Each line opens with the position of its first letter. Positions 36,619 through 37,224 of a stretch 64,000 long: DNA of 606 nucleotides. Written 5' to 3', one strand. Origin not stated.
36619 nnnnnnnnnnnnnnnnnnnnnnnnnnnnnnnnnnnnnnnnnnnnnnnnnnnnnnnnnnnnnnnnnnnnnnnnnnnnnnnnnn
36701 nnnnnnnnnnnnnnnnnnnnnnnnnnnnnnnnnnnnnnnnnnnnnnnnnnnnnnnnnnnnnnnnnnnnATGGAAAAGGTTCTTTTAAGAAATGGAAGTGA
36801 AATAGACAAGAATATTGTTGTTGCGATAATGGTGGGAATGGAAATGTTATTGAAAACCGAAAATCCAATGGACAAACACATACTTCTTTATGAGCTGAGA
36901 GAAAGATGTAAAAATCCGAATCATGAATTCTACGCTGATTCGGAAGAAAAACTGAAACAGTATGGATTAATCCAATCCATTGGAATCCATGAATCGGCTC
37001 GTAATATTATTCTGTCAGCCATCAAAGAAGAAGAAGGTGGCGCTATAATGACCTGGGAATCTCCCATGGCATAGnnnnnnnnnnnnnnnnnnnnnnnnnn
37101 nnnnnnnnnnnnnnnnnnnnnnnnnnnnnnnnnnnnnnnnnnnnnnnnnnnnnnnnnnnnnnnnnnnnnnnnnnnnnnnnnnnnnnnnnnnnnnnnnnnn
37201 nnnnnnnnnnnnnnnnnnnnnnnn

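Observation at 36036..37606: tRNA-Lys-adjacent islet: reverse-order hicB-hicA pair plus a GC-elevated unknown + HIT-hydrolase cassette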

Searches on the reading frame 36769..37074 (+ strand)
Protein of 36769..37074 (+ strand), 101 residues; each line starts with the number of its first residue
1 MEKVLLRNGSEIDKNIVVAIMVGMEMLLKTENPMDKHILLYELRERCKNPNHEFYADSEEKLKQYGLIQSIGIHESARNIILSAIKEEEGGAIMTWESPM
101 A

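Call 5: search_protein_families(library=pfam, proteins=[window:36769-37074:+], max_evalue=1)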
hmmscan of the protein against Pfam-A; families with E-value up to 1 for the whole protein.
window:36769-37074:+ (101 aa): 0 families

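Call 6: search_protein_families(library=ncbifam, proteins=[window:36769-37074:+], max_evalue=1)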
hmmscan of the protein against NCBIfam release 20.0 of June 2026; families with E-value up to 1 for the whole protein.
window:36769-37074:+ (101 aa): 0 families

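Call 9: find_homologous_proteins(query=window:36769-37071:+, max_evalue=0.01)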
Query window:36769-37071:+ (101 aa): 2 proteins with E <= 0.01 among 5 candidates.
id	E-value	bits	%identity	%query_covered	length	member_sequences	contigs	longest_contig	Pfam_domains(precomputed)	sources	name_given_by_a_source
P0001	4.5e-59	214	100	100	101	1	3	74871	-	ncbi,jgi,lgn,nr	ncbi:MAG: hypothetical protein HQ537_00760 [Parcubacteria group bacterium]|nr:hypothetical protein [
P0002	1.3e-30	123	58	99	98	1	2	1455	-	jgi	-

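Call 11: find_encoding_contigs(protein=P0002, flank=10000)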
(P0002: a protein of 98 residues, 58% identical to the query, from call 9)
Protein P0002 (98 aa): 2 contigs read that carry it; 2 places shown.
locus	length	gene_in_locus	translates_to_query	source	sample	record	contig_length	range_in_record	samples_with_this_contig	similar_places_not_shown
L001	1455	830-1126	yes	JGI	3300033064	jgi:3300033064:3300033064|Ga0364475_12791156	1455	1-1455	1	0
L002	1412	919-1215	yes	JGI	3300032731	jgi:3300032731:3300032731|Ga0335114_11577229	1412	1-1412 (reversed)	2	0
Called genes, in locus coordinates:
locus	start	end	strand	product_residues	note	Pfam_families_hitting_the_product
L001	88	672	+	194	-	-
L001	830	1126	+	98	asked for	-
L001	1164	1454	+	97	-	?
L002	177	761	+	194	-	-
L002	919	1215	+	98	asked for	-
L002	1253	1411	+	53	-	?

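Call 12: find_encoding_contigs(protein=P0001, flank=10000)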
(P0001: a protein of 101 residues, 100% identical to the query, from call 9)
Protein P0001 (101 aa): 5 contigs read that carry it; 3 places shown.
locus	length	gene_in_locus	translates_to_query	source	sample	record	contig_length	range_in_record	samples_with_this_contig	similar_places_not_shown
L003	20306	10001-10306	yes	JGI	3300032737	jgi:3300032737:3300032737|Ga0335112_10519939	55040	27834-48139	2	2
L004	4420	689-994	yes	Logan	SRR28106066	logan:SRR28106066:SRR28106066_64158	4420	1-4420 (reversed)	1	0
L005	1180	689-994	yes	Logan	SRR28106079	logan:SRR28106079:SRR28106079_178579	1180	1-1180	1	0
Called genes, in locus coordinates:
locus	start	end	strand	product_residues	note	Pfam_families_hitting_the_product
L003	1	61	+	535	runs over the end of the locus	-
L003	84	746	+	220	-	-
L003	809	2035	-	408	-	PF04932:Wzy_C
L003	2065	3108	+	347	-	PF04055:Radical_SAM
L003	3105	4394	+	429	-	PF13439:Glyco_transf_4, PF13579:Glyco_trans_4_4 (weak), PF20706:GT4-conflict, PF00534:Glycos_transf_1, PF13692:Glyco_trans_1_4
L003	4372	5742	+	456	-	PF13196:DUF4012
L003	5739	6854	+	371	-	PF09314:DUF1972 (weak), PF13439:Glyco_transf_4, PF13579:Glyco_trans_4_4 (weak), PF00534:Glycos_transf_1, PF13692:Glyco_trans_1_4, PF13524:Glyco_trans_1_2 (faint)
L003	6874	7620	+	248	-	-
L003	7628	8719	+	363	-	PF00226:DnaJ, PF01556:DnaJ_C, PF00684:DnaJ_CXXCXGXG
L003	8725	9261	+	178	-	-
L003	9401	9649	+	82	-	PF15919:HicB_lk_antitox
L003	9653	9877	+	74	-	PF07927:HicA_toxin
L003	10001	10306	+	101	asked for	-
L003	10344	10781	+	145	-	PF11969:DcpS_C (faint), PF01230:HIT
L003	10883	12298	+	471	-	PF01336:tRNA_anti-codon, PF00152:tRNA-synt_2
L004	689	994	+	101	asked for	-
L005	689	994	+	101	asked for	-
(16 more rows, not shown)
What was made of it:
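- Identical copies occur on contigs from three samples (call 12).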

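Call 25: search_protein_representatives(alignment_id=A1)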
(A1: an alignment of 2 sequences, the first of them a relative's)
Query: 2 sequences, 101 profile positions. Proteins with E-value up to 0.001 (for the whole library): 241; up to 1e-10: 6; up to 1e-30: 1. The best 150 are listed.
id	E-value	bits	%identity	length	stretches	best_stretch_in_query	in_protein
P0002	1.3e-53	195.4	-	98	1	1-100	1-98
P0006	3.5e-13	65.6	-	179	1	2-94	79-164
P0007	1.4e-12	63.7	-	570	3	3-90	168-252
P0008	2.3e-12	63.0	-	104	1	1-95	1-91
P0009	1.6e-11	60.3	-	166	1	1-100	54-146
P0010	1.0e-10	57.7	-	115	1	1-100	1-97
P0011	2.0e-10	56.8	-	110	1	2-88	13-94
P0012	3.7e-10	55.9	-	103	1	2-87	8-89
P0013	5.0e-10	55.5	-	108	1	1-91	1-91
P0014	7.2e-10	55.0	-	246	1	1-101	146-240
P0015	1.1e-09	54.4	-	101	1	3-97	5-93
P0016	1.5e-09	54.0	-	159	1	4-100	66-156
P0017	2.4e-09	53.3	-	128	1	3-99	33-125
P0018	2.6e-09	53.2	-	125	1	1-100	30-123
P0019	2.9e-09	53.0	-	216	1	3-100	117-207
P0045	2.3e-07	47.0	-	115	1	3-89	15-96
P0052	4.7e-07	46.0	-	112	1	4-91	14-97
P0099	5.5e-06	42.5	-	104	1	1-88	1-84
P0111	8.5e-06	41.9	-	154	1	4-89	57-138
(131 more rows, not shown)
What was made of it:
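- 36769..37074 (+): ORF101: a small acidic protein of an unannotated, mobile-element-associated family. Profile search gives 241 clusters at E<1e-3 (call 25).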

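Call 26: predict_structure(alignment_id=A1)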
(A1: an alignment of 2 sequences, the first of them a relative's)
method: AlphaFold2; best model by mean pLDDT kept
length: 101 residues; sequences in the alignment: 2
mean_pLDDT: 90.0   pTM: 0.81
mean pLDDT of the five models: 90.0, 76.8, 68.7, 46.6, 39.6
residues with pLDDT >= 90: 67; 70-90: 32; 50-70: 2; < 50: 0
segments of 3 or more residues with pLDDT < 50: none
pLDDT, mean of each block of 10 residues (from residue 1): 87 92 94 93 93 92 91 88 86 85 70
secondary structure, 60 per line:
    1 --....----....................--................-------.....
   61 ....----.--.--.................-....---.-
elements in order: E3-6 E11-13 H14-30 H33-48 H56-64 H75-84 E85-88 E93-96

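Call 29: search_protein_families(library=pfam, alignment_id=A2, max_evalue=0.01)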
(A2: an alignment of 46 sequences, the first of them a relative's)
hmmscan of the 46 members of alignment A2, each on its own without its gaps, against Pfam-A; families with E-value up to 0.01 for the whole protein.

A. member 1, P0001 (101 aa): 0 families

B. families by the number of members that match (of 46 scanned): 4 families
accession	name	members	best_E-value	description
PF00113.28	Enolase_C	1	3.4e-42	Enolase, C-terminal TIM barrel domain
PF03952.21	Enolase_N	1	2.6e-09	Enolase, N-terminal domain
PF09589.15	HrpA_pilin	1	0.0032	HrpA pilus formation protein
PF02496.21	ABA_WDS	1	0.0061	ABA/WDS induced protein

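Call 30: fold_search(model_id=the predicted structure, library=pdb)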
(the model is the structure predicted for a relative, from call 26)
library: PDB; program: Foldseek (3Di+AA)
matches with E <= 10: 44; with E <= 0.001: 0
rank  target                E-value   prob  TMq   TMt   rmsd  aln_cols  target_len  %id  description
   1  7kma_A                3.1e+00  0.02  0.19  0.09  11.9        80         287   16  Crystal structure of eif2Balpha with a ligand. (released 2021-07-21)
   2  5tj2_D                4.2e+00  0.04  0.28  0.08   9.2        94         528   14  Gasdermin-B C-terminal domain containing the polymorphism residues Gly299:Ser306 fused to maltose binding protein (released 2017-02-01)
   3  9fxk_G                4.2e+00  0.03  0.25  0.19  12.6        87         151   11  Transcription repressor NrdR from E. coli, AMPPNP/ATP-bound state (released 2025-03-19)
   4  2o18_D                4.2e+00  0.03  0.24  0.10  12.0        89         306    8  Crystal structure of a Thiamine biosynthesis lipoprotein apbE, NorthEast Strcutural Genomics target ER559 (released 2006-12-05)
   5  6tur_BBB              4.7e+00  0.02  0.21  0.09  16.0        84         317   12  human XPG, Apo1 form (released 2020-09-16)
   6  2lf3_MODEL_1_A        5.1e+00  0.10  0.39  0.38  11.5        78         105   13  Solution NMR structure of HopPmaL_281_385 from Pseudomonas syringae pv. maculicola str. ES4326, Midwest Center (released 2011-07-13)
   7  7kma_G                5.4e+00  0.03  0.17  0.08  11.8        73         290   12  Crystal structure of eif2Balpha with a ligand. (released 2021-07-21)
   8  5t4i_B                5.7e+00  0.03  0.20  0.08  10.0        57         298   12  A Novel domain in human EXOG converts apoptotic endonuclease to DNA-repair enzyme (released 2017-05-17)
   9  4czo                  5.7e+00  0.03  0.28  0.12   8.1       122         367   11  Crystal structure of the extralong fungal manganese peroxidase from Ceriporiopsis subvermispora in complex with manganes (released 2014-12-10)
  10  8p23_A                5.7e+00  0.03  0.21  0.05  10.7        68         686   12  Cryo-EM structure of the anaerobic ribonucleotide reductase from Prevotella copri in its dimeric, ATP/CTP-bound state (released 2023-08-30)
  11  4erp_B                5.7e+00  0.02  0.22  0.05  13.2        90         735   14  Crystal structure of a gemcitabine-diphosphate inhibited E. coli class Ia ribonucleotide reductase complex (released 2012-07-04)
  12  5im3_A                6.1e+00  0.02  0.21  0.04  13.0        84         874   15  Crystal structure of the class I ribonucleotide reductase from Pseudomonas aeruginosa in complex with dATP (released 2016-05-04)
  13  2m5w_MODEL_1_A        6.5e+00  0.06  0.36  0.39   8.8        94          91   17  NMR Solution Structure of the La motif (N-terminal Domain, NTD) of Dictyostelium discoideum La protein (released 2014-03-12)
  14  5tib_A                6.5e+00  0.04  0.29  0.08   8.3        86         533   13  Gasdermin-B C-terminal domain containing the polymorphism residues Arg299:Ser306 fused to maltose binding protein (released 2017-02-01)
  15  4czn                  6.5e+00  0.03  0.29  0.12   7.9       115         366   10  Crystal structure of the extralong fungal manganese peroxidase from Ceriporiopsis subvermispora (released 2014-12-10)
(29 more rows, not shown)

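Call 31: search_protein_families(library=phrogs, proteins=[P0001, P0002, P0008, P0010], max_evalue=0.1)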
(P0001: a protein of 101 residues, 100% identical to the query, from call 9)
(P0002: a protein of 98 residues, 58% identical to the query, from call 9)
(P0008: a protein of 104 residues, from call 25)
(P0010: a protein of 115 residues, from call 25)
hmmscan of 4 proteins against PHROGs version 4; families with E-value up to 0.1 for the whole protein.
P0001 (101 aa): 1 family
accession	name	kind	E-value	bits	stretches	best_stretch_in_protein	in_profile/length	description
phrog_646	-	unknown function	0.081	14.4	1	45-88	29-71/122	unknown function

P0002 (98 aa): 1 family
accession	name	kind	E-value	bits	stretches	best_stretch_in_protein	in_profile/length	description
phrog_646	-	unknown function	0.063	14.8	1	44-87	28-70/122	unknown function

P0008 (104 aa): 0 families

P0010 (115 aa): 0 families

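Call 32: search_protein_families(library=padloc, proteins=[P0001, P0002, P0008, P0010], max_evalue=0.1)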
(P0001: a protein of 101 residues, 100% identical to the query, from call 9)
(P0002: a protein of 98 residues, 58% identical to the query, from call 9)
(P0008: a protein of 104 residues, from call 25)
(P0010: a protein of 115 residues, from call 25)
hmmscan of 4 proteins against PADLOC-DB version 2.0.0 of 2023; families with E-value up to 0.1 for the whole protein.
P0001 (101 aa): 1 family
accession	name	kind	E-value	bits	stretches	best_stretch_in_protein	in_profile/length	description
PDLC01505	Cmr1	-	0.011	14.4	1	16-54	20-57/78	"CAS-III-B,CAS-III-C; effector_G7"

P0002 (98 aa): 1 family
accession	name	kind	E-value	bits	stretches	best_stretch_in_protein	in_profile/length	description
PDLC04506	PDC-M19B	-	0.021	12.3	1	12-65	125-178/236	-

P0008 (104 aa): 0 families

P0010 (115 aa): 1 family
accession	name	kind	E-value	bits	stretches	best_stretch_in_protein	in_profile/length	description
PDLC03426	REase_II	-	0.017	11.9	1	29-109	298-377/486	Type II restriction enzyme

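Call 36: find_homologous_proteins(query=A3, max_evalue=0.001)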
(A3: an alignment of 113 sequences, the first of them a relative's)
Query A3 (113 sequences) (101 aa, profile of the alignment): 24 proteins with E <= 0.001 among 7700 candidates.
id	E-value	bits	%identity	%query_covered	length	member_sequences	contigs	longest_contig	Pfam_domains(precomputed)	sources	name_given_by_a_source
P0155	6.9e-38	147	37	97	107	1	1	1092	-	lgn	-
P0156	3.8e-36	141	35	100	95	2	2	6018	-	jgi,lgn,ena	-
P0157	2.1e-35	139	42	100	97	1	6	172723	-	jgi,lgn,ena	-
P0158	2.8e-35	138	38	97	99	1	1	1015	-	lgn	-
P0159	1.4e-31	126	36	98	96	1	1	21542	-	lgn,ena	-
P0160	3.4e-30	122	33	86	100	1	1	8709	-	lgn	-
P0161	6.9e-30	121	33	87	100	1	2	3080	-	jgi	jgi:hypothetical protein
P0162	2.0e-28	116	36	87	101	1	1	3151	-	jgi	jgi:hypothetical protein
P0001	3.8e-28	115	100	100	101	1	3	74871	-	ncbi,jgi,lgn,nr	ncbi:MAG: hypothetical protein HQ537_00760 [Parcubacteria group bacterium]|nr:hypothetical protein [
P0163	3.8e-28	115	37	96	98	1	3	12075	-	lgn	-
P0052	1.5e-27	113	33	87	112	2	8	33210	-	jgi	jgi:hypothetical protein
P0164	4.7e-27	112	35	97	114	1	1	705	-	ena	-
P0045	2.2e-26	109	30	85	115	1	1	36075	-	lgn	-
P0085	5.6e-26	108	33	79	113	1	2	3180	-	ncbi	ncbi:MAG: hypothetical protein ABI597_13945 [Gammaproteobacteria bacterium]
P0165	7.1e-26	108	35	100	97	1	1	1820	-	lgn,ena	-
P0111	8.0e-25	104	32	97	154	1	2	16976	-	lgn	-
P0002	7.8e-24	101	58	99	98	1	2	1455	-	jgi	-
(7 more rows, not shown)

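Call 37: search_solved_structures(query=A3, max_evalue=1)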
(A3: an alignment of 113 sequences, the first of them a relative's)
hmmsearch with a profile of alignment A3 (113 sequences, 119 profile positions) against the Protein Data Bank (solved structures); distinct sequences matched with E-value up to 1: 11.
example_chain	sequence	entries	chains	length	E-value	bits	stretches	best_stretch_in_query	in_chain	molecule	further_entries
1lrr_A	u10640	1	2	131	0.35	13.5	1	4-64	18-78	SeqA protein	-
4aff_A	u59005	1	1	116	0.48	13.1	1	60-111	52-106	NITROGEN REGULATORY PROTEIN P-II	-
2xbp_A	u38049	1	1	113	0.5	13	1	60-109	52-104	NITROGEN REGULATORY PROTEIN P-II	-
1j3e_A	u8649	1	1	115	0.56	12.8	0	7-65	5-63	SeqA protein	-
7kpv_C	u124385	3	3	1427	0.56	12.8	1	46-98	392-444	Mediator of RNA polymerase II transcription subunit 12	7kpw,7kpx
1iu3_C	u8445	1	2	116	0.56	12.8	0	7-64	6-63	SeqA protein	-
3fmt_A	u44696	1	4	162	0.58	12.8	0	4-64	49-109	Protein seqA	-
5v6p_A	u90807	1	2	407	0.69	12.6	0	14-66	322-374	ERAD-associated E3 ubiquitin-protein ligase HRD1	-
2xd2_A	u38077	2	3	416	0.72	12.5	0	14-63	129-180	MALTOSE/MALTODEXTRIN-BINDING PROTEIN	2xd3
6vjy_B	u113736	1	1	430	0.74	12.5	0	14-66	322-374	ERAD-associated E3 ubiquitin-protein ligase HRD1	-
6vjz_B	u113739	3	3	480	0.88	12.2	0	14-66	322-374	ERAD-associated E3 ubiquitin-protein ligase HRD1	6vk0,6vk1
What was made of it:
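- Tried and rejected: The PDB sequence profile gave nothing below E 0.3 (call 37).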

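Call 38: find_encoding_contigs(protein=P0157, flank=4000, max_places=3)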
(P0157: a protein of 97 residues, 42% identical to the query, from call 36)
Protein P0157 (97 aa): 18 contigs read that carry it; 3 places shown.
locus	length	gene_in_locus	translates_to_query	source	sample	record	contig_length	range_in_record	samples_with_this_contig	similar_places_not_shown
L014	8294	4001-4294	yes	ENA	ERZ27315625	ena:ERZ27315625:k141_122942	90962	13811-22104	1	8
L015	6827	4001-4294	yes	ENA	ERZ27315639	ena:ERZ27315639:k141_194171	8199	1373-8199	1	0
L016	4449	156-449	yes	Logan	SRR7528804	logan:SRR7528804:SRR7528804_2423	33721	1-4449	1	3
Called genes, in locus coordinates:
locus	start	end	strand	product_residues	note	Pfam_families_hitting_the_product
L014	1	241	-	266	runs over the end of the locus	PF00535:Glycos_transf_2, PF13641:Glyco_tranf_2_3, PF13632:Glyco_trans_2_3 (weak)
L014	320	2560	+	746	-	PF01541:GIY-YIG, PF24348:DUF7508 (faint), PF27096:UvrC_M, PF22920:UvrC_RNaseH, PF08459:UvrC_RNaseH_dom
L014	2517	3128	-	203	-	-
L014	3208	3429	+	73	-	-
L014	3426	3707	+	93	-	PF05016:ParE_toxin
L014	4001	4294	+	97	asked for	-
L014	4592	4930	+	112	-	-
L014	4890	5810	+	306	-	-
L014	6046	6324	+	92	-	-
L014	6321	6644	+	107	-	-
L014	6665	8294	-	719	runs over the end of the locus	PF19335:HMBD, PF00122:E1-E2_ATPase, PF00702:Hydrolase, PF08282:Hydrolase_3 (faint)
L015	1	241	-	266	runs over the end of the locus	PF00535:Glycos_transf_2, PF13641:Glyco_tranf_2_3, PF13632:Glyco_trans_2_3 (weak)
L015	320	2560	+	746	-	PF01541:GIY-YIG, PF24348:DUF7508 (faint), PF27096:UvrC_M, PF22920:UvrC_RNaseH, PF08459:UvrC_RNaseH_dom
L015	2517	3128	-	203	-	-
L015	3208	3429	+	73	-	-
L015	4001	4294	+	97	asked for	-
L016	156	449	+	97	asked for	-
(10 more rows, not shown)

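Call 39: find_encoding_contigs(protein=P0052, flank=4000, max_places=3)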
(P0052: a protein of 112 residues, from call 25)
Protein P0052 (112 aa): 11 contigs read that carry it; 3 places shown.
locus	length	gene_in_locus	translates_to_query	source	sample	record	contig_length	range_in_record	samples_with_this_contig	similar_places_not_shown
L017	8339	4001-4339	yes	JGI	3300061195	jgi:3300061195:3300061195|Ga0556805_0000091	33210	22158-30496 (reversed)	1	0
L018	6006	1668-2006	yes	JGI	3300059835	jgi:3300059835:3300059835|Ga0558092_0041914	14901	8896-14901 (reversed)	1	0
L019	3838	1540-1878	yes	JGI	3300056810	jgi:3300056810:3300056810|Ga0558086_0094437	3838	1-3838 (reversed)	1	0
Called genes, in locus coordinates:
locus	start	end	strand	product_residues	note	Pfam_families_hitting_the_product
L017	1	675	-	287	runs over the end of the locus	-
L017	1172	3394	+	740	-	-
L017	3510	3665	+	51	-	-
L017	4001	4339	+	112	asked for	-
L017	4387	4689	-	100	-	PF13683:rve_3 (weak)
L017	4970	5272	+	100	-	-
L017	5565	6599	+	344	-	PF26231:CgnE_B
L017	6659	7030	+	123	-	PF02261:Asp_decarbox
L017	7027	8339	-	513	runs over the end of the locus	-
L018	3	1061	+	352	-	?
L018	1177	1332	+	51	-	-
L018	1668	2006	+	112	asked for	-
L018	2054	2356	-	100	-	-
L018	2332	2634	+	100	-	-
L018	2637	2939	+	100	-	-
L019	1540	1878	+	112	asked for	-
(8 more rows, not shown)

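Call 40: find_encoding_contigs(protein=P0045, flank=4000, max_places=2)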
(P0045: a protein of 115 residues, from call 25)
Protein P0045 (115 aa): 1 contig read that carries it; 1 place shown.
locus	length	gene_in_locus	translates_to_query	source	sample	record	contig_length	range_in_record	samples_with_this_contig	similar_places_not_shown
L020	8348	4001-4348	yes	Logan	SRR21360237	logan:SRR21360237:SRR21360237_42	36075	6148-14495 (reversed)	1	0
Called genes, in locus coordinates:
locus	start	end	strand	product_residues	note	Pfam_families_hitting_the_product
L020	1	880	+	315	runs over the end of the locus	PF01479:S4 (weak), PF00849:PseudoU_synth_2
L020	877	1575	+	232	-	PF02578:Cu-oxidase_4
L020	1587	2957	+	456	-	PF00089:Trypsin, PF13365:Trypsin_2, PF00595:PDZ, PF13180:PDZ_2, PF17820:PDZ_6, PF00595:PDZ (weak), PF13180:PDZ_2 (weak), PF17820:PDZ_6 (weak)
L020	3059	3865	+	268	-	-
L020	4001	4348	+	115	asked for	-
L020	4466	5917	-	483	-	PF00324:AA_permease, PF13520:AA_permease_2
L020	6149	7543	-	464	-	-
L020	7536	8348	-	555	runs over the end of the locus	-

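Call 41: find_encoding_contigs(protein=P0159, flank=4000, max_places=2)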
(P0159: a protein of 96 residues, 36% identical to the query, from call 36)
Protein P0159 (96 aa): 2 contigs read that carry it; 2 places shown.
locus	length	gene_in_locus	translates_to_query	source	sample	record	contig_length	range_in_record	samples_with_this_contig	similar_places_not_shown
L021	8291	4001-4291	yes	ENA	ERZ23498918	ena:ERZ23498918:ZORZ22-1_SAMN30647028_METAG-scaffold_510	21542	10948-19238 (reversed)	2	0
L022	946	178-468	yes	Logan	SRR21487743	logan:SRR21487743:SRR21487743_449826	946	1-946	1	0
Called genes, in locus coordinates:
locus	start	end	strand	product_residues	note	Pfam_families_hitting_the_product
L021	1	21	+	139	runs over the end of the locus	PF24240:DUF7448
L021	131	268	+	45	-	-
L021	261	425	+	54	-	-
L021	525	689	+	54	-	-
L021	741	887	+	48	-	-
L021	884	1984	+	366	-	PF12705:PDDEXK_1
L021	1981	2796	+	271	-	PF13479:AAA_24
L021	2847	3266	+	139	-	-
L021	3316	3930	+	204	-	PF02592:Vut_1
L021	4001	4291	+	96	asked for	-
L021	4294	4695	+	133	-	PF14489:QueF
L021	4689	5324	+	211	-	-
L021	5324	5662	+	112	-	-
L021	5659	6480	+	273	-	-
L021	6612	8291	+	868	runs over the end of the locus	PF03167:UDG, PF01612:DNA_pol_A_exo1, PF00476:DNA_pol_A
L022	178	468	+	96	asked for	-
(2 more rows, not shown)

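Call 51: predict_structure(alignment_id=A3)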
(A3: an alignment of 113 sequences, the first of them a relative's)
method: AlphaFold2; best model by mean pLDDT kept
length: 101 residues; sequences in the alignment: 113
mean_pLDDT: 96.6   pTM: 0.87
mean pLDDT of the five models: 96.6, 96.1, 96.1, 96.0, 95.3
residues with pLDDT >= 90: 96; 70-90: 5; 50-70: 0; < 50: 0
segments of 3 or more residues with pLDDT < 50: none
pLDDT, mean of each block of 10 residues (from residue 1): 97 98 98 97 98 97 96 96 95 94 94
secondary structure, 60 per line:
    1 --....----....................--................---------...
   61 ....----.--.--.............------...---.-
elements in order: E3-6 E11-13 H14-30 H33-48 H58-64 H75-84 E85-87 E94-96
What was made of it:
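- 36769..37074 (+): AF2 pLDDT 96.6 with a 113-sequence alignment (call 51).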

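Call 56: fold_search(model_id=the predicted structure, library=pdb)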
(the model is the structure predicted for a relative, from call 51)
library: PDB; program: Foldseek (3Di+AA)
matches with E <= 10: 57; with E <= 0.001: 0
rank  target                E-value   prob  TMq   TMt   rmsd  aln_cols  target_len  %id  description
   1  4xgw_A                1.2e+00  0.06  0.23  0.10  11.8        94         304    8  Crystal structure of Escherichia coli Flavin trafficking protein, an FMN transferase, E169K mutant (released 2015-12-16)
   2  5hnm_A                2.5e+00  0.06  0.25  0.15  11.9        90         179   14  Crystal structure of vancomycin resistance D,D-pentapeptidase VanY E175A mutant from VanB-type resistance cassette in  (released 2016-02-10)
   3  7rut_A                2.6e+00  0.03  0.20  0.13  13.4        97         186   12  Structure of Human ATP:Cobalamin Adenosyltransferase R190C bound to ATP (released 2021-11-24)
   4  8x4n_A                3.2e+00  0.03  0.19  0.17  10.9        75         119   12  Crystal structure of the PI3P-binding domain of Legionella SetA in complex with inositol 1,3-bisphosphate (released 2025-02-19)
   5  8gr5                  4.1e+00  0.12  0.33  0.12   4.8        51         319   14  Cop4 from Antrodia cinnamomea in apo form (released 2023-09-06)
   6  2lhr_MODEL_1_A        4.1e+00  0.03  0.20  0.24   9.9        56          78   16  Solution structure of Staphylococcus aureus IsdH linker domain (released 2012-11-14)
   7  7kma_G                4.1e+00  0.03  0.17  0.08  11.9        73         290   12  Crystal structure of eif2Balpha with a ligand. (released 2021-07-21)
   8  7z1x_A                4.3e+00  0.06  0.32  0.12   5.3        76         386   14  Crystal structure of human Gasdermin D complexed with nanobodies VHH-2 and VHH-6 (released 2023-09-06)
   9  6bzo_D                4.3e+00  0.01  0.19  0.03  19.7       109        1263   13  Mtb RNAP Holo/RbpA/Fidaxomicin/upstream fork DNA (released 2018-03-28)
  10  3tl8_L                4.6e+00  0.11  0.43  0.48   4.7        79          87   14  The AvrPtoB-BAK1 complex reveals two structurally similar kinaseinteracting domains in a single type III effector (released 2012-01-11)
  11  1sg9_A                4.6e+00  0.02  0.20  0.11  11.4        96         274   14  Crystal structure of Thermotoga maritima protein HEMK, an N5-glutamine methyltransferase (released 2004-08-17)
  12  4uii_A                4.9e+00  0.02  0.18  0.15  10.6        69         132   12  Crystal structure of the Azotobacter vinelandii globin-coupled oxygen sensor in the aquo-met form (released 2016-04-13)
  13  2lf3_MODEL_1_A        5.2e+00  0.09  0.38  0.37  11.5        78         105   13  Solution NMR structure of HopPmaL_281_385 from Pseudomonas syringae pv. maculicola str. ES4326, Midwest Center (released 2011-07-13)
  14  2m5w_MODEL_1_A        5.2e+00  0.06  0.37  0.39   8.8        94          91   17  NMR Solution Structure of the La motif (N-terminal Domain, NTD) of Dictyostelium discoideum La protein (released 2014-03-12)
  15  5hnm_C                5.2e+00  0.02  0.25  0.16  12.2       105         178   11  Crystal structure of vancomycin resistance D,D-pentapeptidase VanY E175A mutant from VanB-type resistance cassette in  (released 2016-02-10)
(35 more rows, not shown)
